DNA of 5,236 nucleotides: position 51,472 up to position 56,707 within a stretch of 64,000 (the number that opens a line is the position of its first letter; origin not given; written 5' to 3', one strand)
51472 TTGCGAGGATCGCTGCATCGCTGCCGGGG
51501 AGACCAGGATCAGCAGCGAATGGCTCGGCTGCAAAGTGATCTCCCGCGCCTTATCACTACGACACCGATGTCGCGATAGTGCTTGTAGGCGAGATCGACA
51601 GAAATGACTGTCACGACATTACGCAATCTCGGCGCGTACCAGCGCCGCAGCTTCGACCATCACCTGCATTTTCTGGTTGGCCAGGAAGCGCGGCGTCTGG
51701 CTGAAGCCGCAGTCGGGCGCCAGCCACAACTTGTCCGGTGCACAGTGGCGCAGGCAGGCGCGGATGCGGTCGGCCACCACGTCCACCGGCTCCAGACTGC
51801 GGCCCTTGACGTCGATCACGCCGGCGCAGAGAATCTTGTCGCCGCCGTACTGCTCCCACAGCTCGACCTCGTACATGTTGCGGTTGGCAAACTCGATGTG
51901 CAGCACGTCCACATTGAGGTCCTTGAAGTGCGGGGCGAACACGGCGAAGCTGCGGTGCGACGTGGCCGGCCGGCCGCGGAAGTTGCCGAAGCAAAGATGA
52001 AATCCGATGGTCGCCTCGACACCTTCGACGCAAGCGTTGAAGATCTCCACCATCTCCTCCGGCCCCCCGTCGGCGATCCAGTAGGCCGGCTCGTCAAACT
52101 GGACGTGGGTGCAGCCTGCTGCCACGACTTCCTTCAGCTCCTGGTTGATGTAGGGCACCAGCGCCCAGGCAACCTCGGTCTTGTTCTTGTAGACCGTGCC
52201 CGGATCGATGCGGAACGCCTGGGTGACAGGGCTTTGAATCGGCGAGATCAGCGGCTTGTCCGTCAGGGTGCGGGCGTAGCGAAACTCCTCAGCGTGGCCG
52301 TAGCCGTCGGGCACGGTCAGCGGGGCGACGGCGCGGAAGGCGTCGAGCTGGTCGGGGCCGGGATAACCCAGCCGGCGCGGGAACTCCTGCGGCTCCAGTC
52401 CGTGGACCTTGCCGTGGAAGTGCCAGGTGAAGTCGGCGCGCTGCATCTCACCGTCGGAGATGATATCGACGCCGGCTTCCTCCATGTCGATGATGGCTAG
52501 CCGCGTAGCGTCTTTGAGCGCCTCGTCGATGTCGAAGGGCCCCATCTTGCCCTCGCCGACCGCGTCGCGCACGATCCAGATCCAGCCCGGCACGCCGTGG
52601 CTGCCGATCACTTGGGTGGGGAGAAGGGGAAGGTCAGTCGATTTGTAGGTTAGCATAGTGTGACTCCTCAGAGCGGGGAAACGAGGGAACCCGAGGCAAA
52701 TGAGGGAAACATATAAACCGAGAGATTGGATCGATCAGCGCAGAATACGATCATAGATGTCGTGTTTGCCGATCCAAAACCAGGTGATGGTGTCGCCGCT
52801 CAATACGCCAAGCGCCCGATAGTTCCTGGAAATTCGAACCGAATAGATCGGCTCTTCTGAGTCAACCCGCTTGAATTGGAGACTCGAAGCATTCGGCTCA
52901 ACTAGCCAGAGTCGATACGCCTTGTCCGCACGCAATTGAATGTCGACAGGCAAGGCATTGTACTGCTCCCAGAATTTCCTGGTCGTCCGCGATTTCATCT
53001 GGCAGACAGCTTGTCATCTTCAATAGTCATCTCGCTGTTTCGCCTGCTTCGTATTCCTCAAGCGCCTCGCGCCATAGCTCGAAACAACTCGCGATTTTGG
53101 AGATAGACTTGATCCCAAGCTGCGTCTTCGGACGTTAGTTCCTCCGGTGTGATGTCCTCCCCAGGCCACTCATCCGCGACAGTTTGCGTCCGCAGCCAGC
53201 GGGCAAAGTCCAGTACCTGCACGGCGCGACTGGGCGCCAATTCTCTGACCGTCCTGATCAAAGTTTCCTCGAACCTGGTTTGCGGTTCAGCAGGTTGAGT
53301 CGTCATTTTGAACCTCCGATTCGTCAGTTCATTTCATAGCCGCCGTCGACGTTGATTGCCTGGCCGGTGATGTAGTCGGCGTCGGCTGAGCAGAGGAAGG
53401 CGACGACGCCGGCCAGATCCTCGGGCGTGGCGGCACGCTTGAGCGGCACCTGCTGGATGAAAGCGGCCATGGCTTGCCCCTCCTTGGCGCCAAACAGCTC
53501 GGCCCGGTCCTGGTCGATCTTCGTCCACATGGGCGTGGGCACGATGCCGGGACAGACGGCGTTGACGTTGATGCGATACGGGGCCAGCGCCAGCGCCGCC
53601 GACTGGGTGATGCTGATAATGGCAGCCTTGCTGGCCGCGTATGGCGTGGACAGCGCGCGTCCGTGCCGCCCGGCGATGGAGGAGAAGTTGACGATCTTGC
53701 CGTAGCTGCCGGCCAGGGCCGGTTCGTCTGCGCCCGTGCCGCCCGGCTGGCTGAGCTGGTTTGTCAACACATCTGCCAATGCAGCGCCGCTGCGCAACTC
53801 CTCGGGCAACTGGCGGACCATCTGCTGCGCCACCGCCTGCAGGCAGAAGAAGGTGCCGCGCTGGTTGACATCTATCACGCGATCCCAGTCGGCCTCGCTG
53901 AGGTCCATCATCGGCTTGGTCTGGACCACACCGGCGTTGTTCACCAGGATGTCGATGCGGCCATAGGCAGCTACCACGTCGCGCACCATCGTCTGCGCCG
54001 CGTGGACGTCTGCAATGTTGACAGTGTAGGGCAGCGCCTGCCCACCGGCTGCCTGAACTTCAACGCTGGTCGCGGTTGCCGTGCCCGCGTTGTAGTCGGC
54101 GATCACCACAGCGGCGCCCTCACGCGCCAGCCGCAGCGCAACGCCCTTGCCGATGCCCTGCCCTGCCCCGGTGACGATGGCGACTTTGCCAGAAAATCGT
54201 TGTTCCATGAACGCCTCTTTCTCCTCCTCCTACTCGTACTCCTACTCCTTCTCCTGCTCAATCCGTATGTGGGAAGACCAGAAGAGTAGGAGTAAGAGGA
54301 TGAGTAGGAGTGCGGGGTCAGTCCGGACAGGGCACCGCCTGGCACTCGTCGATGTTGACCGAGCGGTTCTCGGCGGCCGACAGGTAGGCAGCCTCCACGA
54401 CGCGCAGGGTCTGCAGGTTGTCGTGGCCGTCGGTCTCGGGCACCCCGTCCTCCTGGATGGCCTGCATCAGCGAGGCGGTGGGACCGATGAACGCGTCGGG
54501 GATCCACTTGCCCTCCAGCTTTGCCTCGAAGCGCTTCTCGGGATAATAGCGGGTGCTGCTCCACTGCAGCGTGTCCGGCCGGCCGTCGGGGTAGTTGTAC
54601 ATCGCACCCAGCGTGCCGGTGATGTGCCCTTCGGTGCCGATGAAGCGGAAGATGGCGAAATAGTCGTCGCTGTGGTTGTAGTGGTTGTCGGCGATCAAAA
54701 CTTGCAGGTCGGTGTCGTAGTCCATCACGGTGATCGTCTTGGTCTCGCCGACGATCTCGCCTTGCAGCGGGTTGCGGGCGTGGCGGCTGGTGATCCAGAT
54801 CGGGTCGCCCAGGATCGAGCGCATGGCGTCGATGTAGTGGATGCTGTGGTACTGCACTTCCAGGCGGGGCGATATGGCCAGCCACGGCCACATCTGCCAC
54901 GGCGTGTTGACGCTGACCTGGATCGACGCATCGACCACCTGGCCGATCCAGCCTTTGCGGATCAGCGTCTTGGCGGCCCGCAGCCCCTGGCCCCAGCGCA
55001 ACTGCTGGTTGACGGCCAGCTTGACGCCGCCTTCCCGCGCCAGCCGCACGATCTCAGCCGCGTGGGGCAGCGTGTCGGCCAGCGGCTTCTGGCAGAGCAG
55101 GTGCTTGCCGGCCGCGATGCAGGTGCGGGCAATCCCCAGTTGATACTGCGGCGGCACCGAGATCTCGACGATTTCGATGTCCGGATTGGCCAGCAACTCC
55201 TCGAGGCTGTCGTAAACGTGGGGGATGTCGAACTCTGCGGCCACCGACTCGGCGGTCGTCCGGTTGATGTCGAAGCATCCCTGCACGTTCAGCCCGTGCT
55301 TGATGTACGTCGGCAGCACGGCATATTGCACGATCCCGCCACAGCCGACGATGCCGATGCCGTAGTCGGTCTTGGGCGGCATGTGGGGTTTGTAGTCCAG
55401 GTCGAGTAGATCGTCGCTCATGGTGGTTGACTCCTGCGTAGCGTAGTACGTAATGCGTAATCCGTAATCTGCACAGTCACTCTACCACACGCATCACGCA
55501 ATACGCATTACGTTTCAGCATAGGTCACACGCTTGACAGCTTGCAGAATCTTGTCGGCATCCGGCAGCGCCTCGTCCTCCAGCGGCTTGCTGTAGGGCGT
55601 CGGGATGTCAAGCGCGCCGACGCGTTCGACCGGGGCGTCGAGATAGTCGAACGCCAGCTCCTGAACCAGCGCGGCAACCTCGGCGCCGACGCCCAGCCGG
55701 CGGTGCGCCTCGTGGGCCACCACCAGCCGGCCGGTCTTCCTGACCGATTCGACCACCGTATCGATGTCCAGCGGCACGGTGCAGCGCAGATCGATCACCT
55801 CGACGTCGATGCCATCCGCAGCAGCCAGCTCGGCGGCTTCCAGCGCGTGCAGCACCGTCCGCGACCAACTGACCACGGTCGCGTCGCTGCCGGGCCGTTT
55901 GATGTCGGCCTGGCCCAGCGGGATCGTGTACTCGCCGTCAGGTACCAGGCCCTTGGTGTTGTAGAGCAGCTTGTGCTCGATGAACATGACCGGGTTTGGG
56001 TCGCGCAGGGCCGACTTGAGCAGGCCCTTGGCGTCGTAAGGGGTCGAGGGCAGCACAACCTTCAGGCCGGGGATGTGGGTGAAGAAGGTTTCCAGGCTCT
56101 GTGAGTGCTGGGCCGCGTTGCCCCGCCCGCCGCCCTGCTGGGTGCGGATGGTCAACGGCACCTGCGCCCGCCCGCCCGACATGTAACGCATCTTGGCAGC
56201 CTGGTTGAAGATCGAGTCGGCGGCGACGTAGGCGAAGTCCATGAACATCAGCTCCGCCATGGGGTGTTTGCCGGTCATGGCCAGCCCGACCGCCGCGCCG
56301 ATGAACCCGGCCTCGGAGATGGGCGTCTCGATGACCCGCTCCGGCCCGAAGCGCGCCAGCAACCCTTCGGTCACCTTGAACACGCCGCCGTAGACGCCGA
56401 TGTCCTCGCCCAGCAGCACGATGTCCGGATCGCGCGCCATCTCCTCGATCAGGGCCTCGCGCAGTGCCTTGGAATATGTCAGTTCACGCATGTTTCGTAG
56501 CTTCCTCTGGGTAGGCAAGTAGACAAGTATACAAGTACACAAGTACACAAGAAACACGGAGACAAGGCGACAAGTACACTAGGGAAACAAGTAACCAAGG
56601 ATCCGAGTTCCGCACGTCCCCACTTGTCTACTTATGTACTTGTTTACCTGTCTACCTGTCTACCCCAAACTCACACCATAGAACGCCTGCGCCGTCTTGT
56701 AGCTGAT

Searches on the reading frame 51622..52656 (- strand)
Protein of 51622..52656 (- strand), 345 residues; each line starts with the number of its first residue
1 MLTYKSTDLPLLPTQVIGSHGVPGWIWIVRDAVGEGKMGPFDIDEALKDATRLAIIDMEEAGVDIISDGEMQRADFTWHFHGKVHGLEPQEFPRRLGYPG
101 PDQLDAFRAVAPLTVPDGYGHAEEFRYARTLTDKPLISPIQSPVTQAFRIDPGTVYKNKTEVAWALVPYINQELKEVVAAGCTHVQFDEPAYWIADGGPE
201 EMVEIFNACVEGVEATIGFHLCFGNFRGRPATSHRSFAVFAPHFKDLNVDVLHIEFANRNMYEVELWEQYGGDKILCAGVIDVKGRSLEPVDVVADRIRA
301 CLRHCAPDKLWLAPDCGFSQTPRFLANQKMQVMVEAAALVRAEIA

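Call 60: search_protein_families(library=pfam, proteins=[window:51622-52656:-], max_evalue=0.0001)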
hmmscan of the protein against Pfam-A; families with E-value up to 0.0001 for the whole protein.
window:51622-52656:- (345 aa): 2 families
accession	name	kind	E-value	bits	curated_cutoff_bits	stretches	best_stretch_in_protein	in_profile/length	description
PF01717.24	Meth_synt_2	-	1.5e-29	103.8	21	1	12-338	1-323/324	Cobalamin-independent synthase, Catalytic domain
PF08267.18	Meth_synt_1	-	9.9e-07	29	27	1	158-282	172-289/313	Cobalamin-independent synthase, N-terminal domain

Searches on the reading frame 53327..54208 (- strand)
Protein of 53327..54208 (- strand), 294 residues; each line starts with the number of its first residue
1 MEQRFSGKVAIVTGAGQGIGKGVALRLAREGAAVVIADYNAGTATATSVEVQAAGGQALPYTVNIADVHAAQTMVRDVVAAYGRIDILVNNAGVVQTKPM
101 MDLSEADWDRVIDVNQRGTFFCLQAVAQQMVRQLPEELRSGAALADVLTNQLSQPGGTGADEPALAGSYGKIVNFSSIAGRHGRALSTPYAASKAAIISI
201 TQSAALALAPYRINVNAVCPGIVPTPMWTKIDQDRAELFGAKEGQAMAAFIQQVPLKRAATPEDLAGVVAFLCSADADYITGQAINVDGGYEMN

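Call 60: search_protein_families(library=pfam, proteins=[window:53327-54208:-], max_evalue=0.0001)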
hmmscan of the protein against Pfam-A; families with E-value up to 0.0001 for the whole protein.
window:53327-54208:- (294 aa): 3 families
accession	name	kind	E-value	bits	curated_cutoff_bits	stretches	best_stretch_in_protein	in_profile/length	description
PF13561.12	adh_short_C2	-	4.1e-59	200.5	27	2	165-291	118-235/236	Enoyl-(Acyl carrier protein) reductase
PF00106.31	adh_short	-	1.6e-56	191.3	26.6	2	8-133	1-126/195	short chain dehydrogenase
PF08659.16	KR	-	6.6e-09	36.4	22.6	1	10-129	3-126/180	KR domain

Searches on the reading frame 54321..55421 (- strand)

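Call 60: search_protein_families(library=pfam, proteins=[window:54321-55421:-], max_evalue=0.0001)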
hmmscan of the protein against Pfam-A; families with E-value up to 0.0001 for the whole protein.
window:54321-55421:- (367 aa): 3 families
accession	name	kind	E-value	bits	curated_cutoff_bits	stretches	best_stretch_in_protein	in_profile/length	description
PF01408.29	GFO_IDH_MocA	-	6.9e-23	82.1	24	1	22-138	3-119/120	Oxidoreductase family, NAD-binding Rossmann fold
PF02894.22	GFO_IDH_MocA_C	-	2.3e-11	44.4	22.9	1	151-357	1-218/218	Oxidoreductase family, C-terminal alpha/beta domain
PF22725.1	GFO_IDH_MocA_C3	-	3.8e-06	27.4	27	1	148-267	2-123/124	GFO/IDH/MocA C-terminal domain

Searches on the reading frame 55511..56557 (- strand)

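Call 60: search_protein_families(library=pfam, proteins=[window:55511-56557:-], max_evalue=0.0001)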
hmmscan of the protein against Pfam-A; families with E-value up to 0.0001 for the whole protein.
window:55511-56557:- (349 aa): 2 families
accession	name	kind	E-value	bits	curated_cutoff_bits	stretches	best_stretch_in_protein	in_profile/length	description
PF02779.29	Transket_pyr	-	5.8e-48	163.3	27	1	25-200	2-173/174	Transketolase, pyrimidine binding domain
PF02780.25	Transketolase_C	-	7.7e-42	142.6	25.9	1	215-337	1-124/124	Transketolase, C-terminal domain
